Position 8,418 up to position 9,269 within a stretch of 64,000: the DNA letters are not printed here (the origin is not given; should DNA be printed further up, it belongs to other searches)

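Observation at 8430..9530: Low-GC two-gene islet next to tRNA-Gln carrying a DUF559 (Vsr-like endonuclease) gene, with a duplicated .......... coding remnant marking the insertion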

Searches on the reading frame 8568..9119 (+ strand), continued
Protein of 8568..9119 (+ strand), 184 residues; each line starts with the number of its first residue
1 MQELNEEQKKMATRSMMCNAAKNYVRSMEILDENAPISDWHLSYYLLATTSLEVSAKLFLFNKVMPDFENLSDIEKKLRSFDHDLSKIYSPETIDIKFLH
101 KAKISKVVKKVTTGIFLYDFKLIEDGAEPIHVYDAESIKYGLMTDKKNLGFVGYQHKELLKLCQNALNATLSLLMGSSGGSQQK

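Call 47: fold_search(model_id=the predicted structure, library=viral)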
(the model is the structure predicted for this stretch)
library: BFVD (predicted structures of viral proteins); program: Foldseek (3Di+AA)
matches with E <= 10: 343; with E <= 0.001: 0
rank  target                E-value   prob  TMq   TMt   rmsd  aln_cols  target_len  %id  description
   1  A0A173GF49            1.3e-01  0.41  0.23  0.24  12.6       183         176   11  Uncharacterized protein [Erwinia phage vB_EamM_Deimos-Minion]
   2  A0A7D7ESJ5            2.7e-01  0.60  0.29  0.40  10.2       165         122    8  (no name in the UniProt tables at hand)
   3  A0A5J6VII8            2.9e-01  0.15  0.19  0.08  14.4       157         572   12  Uncharacterized protein [Megaviridae environmental sample]
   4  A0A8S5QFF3            3.4e-01  0.85  0.45  0.55   5.1       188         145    9  HEPN domain-containing protein [Siphoviridae sp. ct73D3]
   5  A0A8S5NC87            4.4e-01  0.60  0.43  0.40   8.3       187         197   10  Uncharacterized protein [Siphoviridae sp. ctwWa4]
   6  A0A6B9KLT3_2          4.7e-01  0.10  0.22  0.06  20.8       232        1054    9  RNA-directed RNA polymerase [Atrato Chu-like virus 4]
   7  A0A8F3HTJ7            5.8e-01  0.09  0.20  0.10  17.9       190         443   12  Uncharacterized protein [Ranid herpesvirus 4]
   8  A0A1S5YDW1            7.6e-01  0.06  0.15  0.12  17.1       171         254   15  ORF23 [Betabaculovirus altermyunipunctae]
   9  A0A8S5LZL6            8.0e-01  0.10  0.16  0.13  10.4        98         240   13  Short C-terminal domain [Caudovirales sp. ct7oE3]
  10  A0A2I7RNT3            8.0e-01  0.04  0.17  0.09  14.9       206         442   14  (no name in the UniProt tables at hand)
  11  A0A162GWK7            8.5e-01  0.11  0.25  0.20  11.9       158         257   10  Uncharacterized protein [Mocis latipes granulovirus]
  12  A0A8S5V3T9            8.9e-01  0.23  0.35  0.23  10.3       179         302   11  Uncharacterized protein [Siphoviridae sp. cttKr9]
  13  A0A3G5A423            8.9e-01  0.11  0.15  0.12   9.1        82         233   18  SET domain-containing protein [Harvfovirus sp.]
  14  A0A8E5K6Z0            9.9e-01  0.08  0.23  0.07  14.4       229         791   14  (no name in the UniProt tables at hand)
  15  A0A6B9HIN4            9.9e-01  0.04  0.15  0.19  17.4       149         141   15  (no name in the UniProt tables at hand)
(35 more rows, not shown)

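Call 55: find_encoding_contigs(protein=P0022, flank=5000, max_places=2)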
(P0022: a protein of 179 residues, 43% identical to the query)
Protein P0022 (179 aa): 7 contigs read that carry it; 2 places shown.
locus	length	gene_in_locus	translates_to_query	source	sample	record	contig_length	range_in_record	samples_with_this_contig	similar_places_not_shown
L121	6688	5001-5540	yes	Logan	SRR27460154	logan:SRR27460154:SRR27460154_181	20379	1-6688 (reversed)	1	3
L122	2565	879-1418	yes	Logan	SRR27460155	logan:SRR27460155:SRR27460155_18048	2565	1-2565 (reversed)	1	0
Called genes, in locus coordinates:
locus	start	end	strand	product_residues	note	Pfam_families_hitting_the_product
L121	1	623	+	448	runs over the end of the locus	PF03734:YkuD, PF00768:Peptidase_S11, PF13354:Beta-lactamase2 (weak)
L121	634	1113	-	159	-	PF03767:Acid_phosphat_B, PF06941:NT5C (weak)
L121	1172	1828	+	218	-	-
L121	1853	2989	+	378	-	PF01207:Dus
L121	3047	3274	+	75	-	-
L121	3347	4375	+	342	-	PF05496:RuvB_N, PF06068:TIP49 (faint), PF13177:DNA_pol3_delta2 (weak), PF13604:AAA_30 (faint), PF00004:AAA, PF07728:AAA_5 (faint), PF13177:DNA_pol3_delta2, PF12169:DNA_pol3_gamma3 (weak), +1 more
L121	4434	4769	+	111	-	-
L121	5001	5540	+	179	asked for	-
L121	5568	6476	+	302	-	PF04471:Mrr_cat, PF22722:NA-iREase1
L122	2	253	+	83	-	?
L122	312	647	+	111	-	-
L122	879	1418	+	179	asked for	-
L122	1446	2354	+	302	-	PF04471:Mrr_cat, PF22722:NA-iREase1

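Call 56: find_encoding_contigs(protein=P0023, flank=5000, max_places=2)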
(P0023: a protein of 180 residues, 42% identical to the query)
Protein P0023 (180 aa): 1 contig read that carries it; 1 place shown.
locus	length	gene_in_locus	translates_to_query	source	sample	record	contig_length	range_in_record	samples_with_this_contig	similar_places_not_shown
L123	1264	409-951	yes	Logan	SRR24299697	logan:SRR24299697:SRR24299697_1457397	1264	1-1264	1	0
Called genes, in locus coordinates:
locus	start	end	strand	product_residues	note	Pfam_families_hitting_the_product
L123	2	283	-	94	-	?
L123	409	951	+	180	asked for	-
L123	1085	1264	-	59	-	?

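Call 57: find_encoding_contigs(protein=P0025, flank=5000, max_places=2)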
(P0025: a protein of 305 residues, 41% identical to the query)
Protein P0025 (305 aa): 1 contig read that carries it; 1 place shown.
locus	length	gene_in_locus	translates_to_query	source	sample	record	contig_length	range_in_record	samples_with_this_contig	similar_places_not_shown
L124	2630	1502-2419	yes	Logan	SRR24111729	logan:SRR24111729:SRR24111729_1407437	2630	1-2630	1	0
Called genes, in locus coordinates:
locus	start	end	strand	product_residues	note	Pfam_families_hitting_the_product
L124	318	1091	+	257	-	-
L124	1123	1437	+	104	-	-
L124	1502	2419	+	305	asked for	-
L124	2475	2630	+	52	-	?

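Call 59: search_protein_families(library=pfam, proteins=[L121:5568-6473:+, L121:4434-4766:+, L124:318-1088:+, L124:1123-1434:+, L124:1502-2416:+], max_evalue=0.1)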
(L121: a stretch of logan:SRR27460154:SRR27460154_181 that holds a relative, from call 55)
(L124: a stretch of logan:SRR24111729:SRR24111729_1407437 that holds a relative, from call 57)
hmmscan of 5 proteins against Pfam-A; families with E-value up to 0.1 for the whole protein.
L121:5568-6473:+ (302 aa): 5 families
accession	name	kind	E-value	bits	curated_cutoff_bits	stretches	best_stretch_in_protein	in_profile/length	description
PF04471.18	Mrr_cat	-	8e-19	68.3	21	1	184-288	2-111/115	Restriction endonuclease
PF22722.2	NA-iREase1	-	2.2e-08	34.5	27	1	191-276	1-89/106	NACHT-associated inactive Restriction Endonuclease 1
PF10356.15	RRG7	-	0.00011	22.2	22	1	227-257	86-116/185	Required for respiratory growth protein 7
PF03916.19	NrfD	-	0.011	15.9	25.8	1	94-174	218-299/313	Polysulphide reductase, NrfD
PF19665.4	DUF6168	-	0.019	15.9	27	1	73-136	53-114/128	Family of unknown function (DUF6168)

L121:4434-4766:+ (111 aa): 0 families

L124:318-1088:+ (257 aa): 0 families

L124:1123-1434:+ (104 aa): 0 families

L124:1502-2416:+ (305 aa): 0 families

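Call 60: find_encoding_contigs(protein=P0024, flank=4000, max_places=2)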
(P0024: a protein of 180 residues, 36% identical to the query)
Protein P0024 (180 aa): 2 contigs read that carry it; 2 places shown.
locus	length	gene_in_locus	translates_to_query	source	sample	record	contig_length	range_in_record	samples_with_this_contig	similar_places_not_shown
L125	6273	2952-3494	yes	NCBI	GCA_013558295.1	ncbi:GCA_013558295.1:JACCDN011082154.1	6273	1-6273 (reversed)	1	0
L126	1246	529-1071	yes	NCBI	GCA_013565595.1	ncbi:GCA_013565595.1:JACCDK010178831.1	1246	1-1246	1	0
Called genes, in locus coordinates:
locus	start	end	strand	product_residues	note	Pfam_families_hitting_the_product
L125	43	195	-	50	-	PF00468:Ribosomal_L34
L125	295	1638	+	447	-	PF11638:DnaA_N, PF00308:Bac_DnaA, PF01695:IstB_IS21 (weak), PF08299:Bac_DnaA_C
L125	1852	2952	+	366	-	PF00712:DNA_pol3_beta, PF02767:DNA_pol3_beta_2, PF02768:DNA_pol3_beta_3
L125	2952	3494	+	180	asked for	-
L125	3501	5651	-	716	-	PF00912:Transgly, PF00905:Transpeptidase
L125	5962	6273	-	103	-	?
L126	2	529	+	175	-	?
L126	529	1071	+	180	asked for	-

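Call 61: find_encoding_contigs(protein=P0037, flank=4000, max_places=2)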
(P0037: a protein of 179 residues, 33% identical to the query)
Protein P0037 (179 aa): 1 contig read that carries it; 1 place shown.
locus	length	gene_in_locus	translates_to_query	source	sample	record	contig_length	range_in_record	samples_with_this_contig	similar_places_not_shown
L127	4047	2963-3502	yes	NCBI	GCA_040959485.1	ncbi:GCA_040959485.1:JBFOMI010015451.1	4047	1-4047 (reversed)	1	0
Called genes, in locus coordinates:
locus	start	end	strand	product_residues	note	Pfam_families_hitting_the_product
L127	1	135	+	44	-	?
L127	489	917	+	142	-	PF04138:GtrA_DPMS_TM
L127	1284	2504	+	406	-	PF00004:AAA (weak), PF13177:DNA_pol3_delta2, PF22608:DNAX_ATPase_lid, PF12169:DNA_pol3_gamma3, PF20964:DnaX_C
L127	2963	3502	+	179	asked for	-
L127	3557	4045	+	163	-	?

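Call 72: search_protein_families(library=pfam, proteins=[P0021, P0022, P0023, P0024, P0025, P0026, P0027, P0028, P0029, P0030], max_evalue=0.01)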
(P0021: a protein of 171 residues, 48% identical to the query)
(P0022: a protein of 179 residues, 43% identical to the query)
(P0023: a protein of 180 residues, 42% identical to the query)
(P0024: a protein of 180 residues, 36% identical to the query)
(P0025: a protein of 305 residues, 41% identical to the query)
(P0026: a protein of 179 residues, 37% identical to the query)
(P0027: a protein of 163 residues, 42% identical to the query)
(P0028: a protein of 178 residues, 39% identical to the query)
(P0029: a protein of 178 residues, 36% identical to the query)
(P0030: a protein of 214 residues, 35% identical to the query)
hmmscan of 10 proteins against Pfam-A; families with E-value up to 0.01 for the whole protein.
P0021 (171 aa): 0 families

P0022 (179 aa): 0 families

P0023 (180 aa): 0 families

P0024 (180 aa): 0 families

P0025 (305 aa): 0 families

P0026 (179 aa): 0 families

P0027 (163 aa): 0 families

P0028 (178 aa): 0 families

P0029 (178 aa): 1 family
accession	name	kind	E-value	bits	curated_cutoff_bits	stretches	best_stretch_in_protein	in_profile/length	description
PF18735.6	HEPN_RiboL-PSP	-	0.0049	17.2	28.4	1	36-115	22-106/191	RiboL-PSP-HEPN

P0030 (214 aa): 0 families

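Call 73: search_protein_families(library=pfam, proteins=[P0031, P0032, P0033, P0034, P0036, P0037, P0038, P0039, P0041, P0042], max_evalue=0.01)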
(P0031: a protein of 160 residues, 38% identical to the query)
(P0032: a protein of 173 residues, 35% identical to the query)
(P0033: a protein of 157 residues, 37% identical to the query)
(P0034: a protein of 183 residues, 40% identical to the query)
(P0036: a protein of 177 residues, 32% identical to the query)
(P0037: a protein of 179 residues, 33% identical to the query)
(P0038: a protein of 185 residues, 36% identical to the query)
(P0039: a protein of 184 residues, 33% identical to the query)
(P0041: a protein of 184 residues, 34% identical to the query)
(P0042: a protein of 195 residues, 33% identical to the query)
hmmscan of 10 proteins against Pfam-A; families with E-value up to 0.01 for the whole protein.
P0031 (160 aa): 0 families

P0032 (173 aa): 0 families

P0033 (157 aa): 0 families

P0034 (183 aa): 0 families

P0036 (177 aa): 0 families

P0037 (179 aa): 0 families

P0038 (185 aa): 1 family
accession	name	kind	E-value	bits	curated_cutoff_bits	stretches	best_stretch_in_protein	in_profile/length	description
PF17019.10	DUF5096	-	0.0062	16.8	27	0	118-171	82-135/192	Domain of unknown function (DUF5096)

P0039 (184 aa): 0 families

P0041 (184 aa): 0 families

P0042 (195 aa): 0 families

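Call 85: search_protein_families(library=pfam, proteins=[L127:3557-4045:+, L040:5592-6236:+], max_evalue=1)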
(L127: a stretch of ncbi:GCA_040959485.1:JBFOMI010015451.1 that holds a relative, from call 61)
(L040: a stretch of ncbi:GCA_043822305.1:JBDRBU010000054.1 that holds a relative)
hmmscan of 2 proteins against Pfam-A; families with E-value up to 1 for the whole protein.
L127:3557-4045:+ (163 aa): 2 families
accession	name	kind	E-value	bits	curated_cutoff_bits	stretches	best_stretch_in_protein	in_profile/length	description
PF04308.18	RNaseH_like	-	9e-43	146.1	25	1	32-163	2-135/145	Ribonuclease H-like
PF04168.17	Alpha-E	-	0.14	12.3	20.8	1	27-119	34-108/294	A predicted alpha-helical domain with a conserved ER motif.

L040:5592-6236:+ (215 aa): 0 families

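Call 95: search_protein_families(library=phrogs, alignment_id=A3, max_evalue=0.1)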
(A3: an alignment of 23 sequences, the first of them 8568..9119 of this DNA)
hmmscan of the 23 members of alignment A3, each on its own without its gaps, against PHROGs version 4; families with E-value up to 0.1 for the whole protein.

A. member 1, window:8568-9119:+ (184 aa): 0 families

B. families by the number of members that match (of 23 scanned): 5 families
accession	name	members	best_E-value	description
phrog_11901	-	1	0.0093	-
phrog_2882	-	1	0.041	DNA methyltransferase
phrog_14203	-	1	0.042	-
phrog_10023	-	1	0.057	-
phrog_21216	-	1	0.077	-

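Call 96: search_protein_families(library=ncbifam, alignment_id=A3, max_evalue=0.1)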
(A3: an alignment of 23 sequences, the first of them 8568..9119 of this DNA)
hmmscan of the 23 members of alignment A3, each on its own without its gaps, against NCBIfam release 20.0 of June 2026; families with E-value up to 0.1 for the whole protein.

A. member 1, window:8568-9119:+ (184 aa): 2 families
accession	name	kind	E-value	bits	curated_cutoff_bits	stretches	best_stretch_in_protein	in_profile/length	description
NF005231.0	PRK06732.1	equivalog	0.0075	16.1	265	1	13-125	67-162/229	phosphopantothenate--cysteine ligase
NF004764.0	PRK06100.1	equivalog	0.019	15.1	189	1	18-103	2-86/132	DNA polymerase III subunit psi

B. families by the number of members that match (of 23 scanned): 6 families
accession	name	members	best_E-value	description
NF001936.0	PRK00714.1-3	1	0.00075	RNA pyrophosphohydrolase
NF005231.0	PRK06732.1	1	0.0075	phosphopantothenate--cysteine ligase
NF004764.0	PRK06100.1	1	0.019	DNA polymerase III subunit psi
TIGR00956.1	3a01205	1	0.019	pleiotropic drug resistance family protein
NF001824.0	PRK00558.1-5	1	0.057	excinuclease ABC subunit UvrC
TIGR04127.1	flavo_near_exo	1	0.066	exosortase F system-associated membrane protein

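Call 106: find_related_loci(query=A6, collection=viral_contigs, flank=5000)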
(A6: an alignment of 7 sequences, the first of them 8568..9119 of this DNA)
Query A6 (184 aa) in viral_contigs; peptide patterns used: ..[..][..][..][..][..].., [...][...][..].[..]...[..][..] (x = any residue, [..] = any of these).
8 stretches matched a pattern, but none encodes a relative of the query by tblastn (E <= 1e-3).
